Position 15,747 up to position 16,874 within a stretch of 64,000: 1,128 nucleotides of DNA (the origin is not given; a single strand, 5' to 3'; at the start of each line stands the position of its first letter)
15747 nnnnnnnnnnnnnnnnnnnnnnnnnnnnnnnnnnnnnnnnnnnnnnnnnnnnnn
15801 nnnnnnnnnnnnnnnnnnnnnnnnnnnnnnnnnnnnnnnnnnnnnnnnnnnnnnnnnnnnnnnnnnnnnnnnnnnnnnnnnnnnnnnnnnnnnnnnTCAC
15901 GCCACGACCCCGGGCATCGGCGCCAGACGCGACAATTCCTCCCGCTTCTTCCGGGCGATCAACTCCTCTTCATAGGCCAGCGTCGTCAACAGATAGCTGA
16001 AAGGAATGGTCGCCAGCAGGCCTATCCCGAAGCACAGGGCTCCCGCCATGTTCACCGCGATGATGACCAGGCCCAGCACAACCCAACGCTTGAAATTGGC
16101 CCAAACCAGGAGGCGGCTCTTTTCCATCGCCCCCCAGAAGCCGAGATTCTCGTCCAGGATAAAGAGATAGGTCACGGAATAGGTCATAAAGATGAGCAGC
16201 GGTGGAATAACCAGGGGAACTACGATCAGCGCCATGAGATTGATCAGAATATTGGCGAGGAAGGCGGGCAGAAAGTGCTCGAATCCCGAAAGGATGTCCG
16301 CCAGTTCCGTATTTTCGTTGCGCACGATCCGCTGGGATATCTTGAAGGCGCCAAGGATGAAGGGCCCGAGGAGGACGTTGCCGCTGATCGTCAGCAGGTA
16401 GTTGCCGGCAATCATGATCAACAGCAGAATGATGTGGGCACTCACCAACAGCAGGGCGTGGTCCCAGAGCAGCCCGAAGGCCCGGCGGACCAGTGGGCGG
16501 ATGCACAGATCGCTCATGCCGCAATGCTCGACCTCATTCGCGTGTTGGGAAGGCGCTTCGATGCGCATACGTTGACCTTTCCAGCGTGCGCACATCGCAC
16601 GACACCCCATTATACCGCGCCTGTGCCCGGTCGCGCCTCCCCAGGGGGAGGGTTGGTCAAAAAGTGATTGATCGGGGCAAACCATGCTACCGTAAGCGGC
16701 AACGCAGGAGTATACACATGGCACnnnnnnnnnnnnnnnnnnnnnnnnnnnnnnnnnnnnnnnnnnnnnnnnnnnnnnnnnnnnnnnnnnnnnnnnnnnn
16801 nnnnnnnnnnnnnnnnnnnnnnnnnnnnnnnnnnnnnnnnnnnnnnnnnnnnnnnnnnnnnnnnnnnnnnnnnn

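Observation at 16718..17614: LRAT-type NlpC/P60 papain-like enzyme paired with a TerB-like protein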

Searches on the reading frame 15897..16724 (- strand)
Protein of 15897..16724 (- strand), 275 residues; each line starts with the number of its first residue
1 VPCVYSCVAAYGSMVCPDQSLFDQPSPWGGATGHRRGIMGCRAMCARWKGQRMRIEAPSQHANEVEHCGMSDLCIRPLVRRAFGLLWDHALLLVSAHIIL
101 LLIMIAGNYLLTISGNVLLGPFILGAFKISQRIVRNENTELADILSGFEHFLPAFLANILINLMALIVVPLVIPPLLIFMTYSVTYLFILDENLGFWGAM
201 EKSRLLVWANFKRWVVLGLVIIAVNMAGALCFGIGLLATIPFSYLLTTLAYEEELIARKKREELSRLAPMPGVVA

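Call 3: search_protein_families(library=pfam, proteins=[window:15897-16724:-], max_evalue=1)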
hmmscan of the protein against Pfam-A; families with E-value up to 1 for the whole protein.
window:15897-16724:- (275 aa): 1 family
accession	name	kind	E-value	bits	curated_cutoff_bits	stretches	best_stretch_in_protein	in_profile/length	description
PF06161.16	DUF975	-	1.2e-05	25.7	34.8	2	166-251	150-236/243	Protein of unknown function (DUF975)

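Call 4: search_protein_families(library=ncbifam, proteins=[window:15897-16724:-], max_evalue=1)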
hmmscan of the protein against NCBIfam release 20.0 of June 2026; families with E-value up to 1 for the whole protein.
window:15897-16724:- (275 aa): 2 families
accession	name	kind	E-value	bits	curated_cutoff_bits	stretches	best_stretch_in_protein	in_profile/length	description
NF041043.1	BPSS1780_fam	subfamily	0.0002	20.6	90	2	79-173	8-107/247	BPSS1780 family membrane protein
NF005635.0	PRK07394.1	equivalog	0.018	14.4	287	1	124-156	44-76/348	hypothetical protein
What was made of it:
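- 15897..16568 (-): Divergent multi-pass membrane protein (weak DUF975/UPF0259/BPSS1780-like); genomic context only, not a conserved part of the module. Matches are below cut-off (calls 3, 4).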

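Call 6: search_protein_families(library=padloc, proteins=[window:15897-16724:-], max_evalue=1)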
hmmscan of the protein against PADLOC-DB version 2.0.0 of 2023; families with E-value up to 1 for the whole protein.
window:15897-16724:- (275 aa): 0 families
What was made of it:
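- There is no PADLOC hit for LRAT and no complete system (call 6).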
